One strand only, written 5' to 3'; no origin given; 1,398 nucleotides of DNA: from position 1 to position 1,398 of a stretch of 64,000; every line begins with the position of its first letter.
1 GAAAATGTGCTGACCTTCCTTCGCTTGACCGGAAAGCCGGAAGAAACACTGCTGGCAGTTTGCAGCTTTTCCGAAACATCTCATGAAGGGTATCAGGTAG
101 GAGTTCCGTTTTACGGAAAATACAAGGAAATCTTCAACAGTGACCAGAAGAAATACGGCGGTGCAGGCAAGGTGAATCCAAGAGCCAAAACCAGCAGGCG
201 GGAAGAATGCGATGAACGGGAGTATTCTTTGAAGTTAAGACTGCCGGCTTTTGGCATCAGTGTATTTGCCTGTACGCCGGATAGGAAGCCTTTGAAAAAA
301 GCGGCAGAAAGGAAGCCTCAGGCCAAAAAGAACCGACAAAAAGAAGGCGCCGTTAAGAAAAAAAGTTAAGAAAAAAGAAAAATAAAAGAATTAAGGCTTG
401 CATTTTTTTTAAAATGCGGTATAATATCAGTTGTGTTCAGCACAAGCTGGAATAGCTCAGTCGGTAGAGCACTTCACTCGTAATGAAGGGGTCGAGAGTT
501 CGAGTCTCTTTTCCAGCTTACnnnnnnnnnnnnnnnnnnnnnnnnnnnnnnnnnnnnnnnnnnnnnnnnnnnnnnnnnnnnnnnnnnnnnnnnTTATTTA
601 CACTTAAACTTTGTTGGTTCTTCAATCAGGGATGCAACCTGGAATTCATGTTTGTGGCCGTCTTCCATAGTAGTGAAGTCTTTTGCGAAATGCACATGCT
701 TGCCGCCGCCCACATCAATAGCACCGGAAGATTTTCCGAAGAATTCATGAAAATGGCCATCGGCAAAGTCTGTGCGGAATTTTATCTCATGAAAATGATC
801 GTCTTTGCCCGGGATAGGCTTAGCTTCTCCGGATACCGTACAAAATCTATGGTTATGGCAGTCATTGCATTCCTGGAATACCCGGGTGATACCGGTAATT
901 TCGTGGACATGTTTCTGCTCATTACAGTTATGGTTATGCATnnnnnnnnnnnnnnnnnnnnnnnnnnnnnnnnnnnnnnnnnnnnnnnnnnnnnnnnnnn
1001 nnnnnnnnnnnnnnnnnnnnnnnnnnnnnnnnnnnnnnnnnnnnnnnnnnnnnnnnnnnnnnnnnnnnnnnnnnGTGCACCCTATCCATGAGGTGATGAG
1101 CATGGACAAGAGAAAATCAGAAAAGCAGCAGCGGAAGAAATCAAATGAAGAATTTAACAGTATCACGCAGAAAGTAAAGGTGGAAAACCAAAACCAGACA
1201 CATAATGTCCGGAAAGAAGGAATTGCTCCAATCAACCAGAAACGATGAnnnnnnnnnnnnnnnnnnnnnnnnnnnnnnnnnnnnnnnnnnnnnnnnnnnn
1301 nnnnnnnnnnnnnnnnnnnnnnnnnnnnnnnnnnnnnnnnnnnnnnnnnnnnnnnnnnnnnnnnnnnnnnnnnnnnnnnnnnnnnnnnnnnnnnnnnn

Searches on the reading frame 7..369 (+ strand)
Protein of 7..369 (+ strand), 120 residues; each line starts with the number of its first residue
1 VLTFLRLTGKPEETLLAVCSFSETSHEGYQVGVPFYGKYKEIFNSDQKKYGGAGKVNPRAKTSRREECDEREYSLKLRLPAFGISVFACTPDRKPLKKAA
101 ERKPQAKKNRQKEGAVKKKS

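Call 13: search_protein_families(library=pfam, proteins=[window:7-369:+], max_evalue=0.00001)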
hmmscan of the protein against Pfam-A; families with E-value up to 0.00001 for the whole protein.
window:7-369:+ (120 aa): 1 family
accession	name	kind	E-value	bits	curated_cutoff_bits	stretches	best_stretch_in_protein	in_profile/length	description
PF02806.24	Alpha-amylase_C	-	8.3e-16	58.6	21.2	1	2-89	12-94/95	Alpha amylase, C-terminal all-beta domain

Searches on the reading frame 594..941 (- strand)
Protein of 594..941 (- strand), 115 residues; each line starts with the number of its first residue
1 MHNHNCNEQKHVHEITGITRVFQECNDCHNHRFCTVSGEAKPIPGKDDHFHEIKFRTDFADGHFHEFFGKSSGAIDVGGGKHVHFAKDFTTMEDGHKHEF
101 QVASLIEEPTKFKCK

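Call 3: search_protein_families(library=pfam, proteins=[window:594-941:-], max_evalue=0.01)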
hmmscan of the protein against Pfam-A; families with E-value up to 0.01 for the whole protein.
window:594-941:- (115 aa): 1 family
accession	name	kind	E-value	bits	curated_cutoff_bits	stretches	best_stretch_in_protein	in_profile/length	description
PF12788.12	YmaF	-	2.2e-30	105.4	27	1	9-106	2-97/97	YmaF family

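Call 76: find_encoding_contigs(protein=window:594-941:-, flank=6000, max_places=8)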
Protein window:594-941:- (115 aa): 22 contigs read that carry it; 6 places shown.
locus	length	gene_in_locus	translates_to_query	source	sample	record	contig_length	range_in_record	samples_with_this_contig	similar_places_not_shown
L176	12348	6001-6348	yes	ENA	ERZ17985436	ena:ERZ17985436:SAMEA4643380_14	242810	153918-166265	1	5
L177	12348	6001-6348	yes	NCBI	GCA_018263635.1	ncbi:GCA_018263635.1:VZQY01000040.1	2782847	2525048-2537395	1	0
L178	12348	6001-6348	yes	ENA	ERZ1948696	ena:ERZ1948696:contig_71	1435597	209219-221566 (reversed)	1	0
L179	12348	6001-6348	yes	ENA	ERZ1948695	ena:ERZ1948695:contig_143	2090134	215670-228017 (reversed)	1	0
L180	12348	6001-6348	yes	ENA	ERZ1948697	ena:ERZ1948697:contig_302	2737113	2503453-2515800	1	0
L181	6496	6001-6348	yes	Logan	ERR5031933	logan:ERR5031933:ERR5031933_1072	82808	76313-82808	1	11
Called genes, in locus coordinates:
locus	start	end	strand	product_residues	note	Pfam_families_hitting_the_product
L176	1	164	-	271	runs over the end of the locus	PF12146:Hydrolase_4 (weak), PF00561:Abhydrolase_1 (weak), PF00326:Peptidase_S9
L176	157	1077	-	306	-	PF00535:Glycos_transf_2, PF10111:Glyco_tranf_2_2, PF13641:Glyco_tranf_2_3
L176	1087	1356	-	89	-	PF00550:PP-binding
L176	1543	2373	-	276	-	PF00072:Response_reg, PF04397:LytTR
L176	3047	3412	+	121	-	PF12844:HTH_19 (weak), PF13560:HTH_31 (weak), PF01381:HTH_3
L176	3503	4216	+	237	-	PF00072:Response_reg, PF04397:LytTR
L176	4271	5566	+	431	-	PF14501:HATPase_c_5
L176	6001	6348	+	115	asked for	PF12788:YmaF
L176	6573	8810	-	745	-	PF22019:GlgB_N, PF02922:CBM_48, PF00128:Alpha-amylase (weak), PF02806:Alpha-amylase_C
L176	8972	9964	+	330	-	PF00294:PfkB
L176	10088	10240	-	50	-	-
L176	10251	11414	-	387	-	PF00389:2-Hacid_dh, PF02826:2-Hacid_dh_C, PF03446:NAD_binding_2 (weak)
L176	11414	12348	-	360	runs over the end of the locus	PF00266:Aminotran_5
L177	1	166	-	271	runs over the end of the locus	PF12146:Hydrolase_4 (weak), PF00561:Abhydrolase_1 (weak), PF00326:Peptidase_S9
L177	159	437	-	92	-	-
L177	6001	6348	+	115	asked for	PF12788:YmaF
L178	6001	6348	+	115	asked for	PF12788:YmaF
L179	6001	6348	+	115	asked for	PF12788:YmaF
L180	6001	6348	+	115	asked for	PF12788:YmaF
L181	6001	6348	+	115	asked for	PF12788:YmaF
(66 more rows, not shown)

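Call 80: list_cluster_members(proteins=[window:594-941:-, window:1376-2671:-, window:50122-51432:+])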
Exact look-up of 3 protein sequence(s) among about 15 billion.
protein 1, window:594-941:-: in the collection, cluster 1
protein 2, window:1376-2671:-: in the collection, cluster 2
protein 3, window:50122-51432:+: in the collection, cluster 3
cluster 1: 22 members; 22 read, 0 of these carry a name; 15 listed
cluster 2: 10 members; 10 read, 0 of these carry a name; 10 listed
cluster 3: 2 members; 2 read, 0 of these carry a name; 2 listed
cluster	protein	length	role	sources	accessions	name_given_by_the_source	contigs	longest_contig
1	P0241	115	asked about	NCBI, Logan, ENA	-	-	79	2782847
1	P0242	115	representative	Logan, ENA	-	-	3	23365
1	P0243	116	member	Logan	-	-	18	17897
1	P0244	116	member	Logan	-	-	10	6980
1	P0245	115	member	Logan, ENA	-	-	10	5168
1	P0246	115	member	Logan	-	-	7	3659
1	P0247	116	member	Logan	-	-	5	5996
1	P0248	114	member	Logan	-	-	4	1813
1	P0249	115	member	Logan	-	-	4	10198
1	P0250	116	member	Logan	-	-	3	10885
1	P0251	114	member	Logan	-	-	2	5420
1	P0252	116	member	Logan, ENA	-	-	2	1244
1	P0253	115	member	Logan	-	-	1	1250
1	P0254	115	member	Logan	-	-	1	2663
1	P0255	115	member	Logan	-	-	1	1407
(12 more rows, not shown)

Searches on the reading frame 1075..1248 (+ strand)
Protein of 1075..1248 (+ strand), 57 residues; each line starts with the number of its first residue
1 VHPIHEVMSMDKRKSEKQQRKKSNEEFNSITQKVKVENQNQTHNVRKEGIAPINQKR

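Call 83: search_protein_families(library=pfam, proteins=[window:1075-1248:+], max_evalue=0.1)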
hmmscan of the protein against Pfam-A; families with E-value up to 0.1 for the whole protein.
window:1075-1248:+ (57 aa): 3 families
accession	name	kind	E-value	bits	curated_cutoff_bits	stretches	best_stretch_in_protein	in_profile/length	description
PF21550.3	MTIP_N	-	0.029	15.1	27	1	16-53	5-42/71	Myosin A tail domain interacting protein, N-terminal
PF04359.20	DUF493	-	0.068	14.2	24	1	14-45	39-70/84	Protein of unknown function (DUF493)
PF21345.3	PcRGLX_2nd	-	0.089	12.2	23.5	1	7-45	46-84/360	PcRGLX-like protein central beta sandwich domain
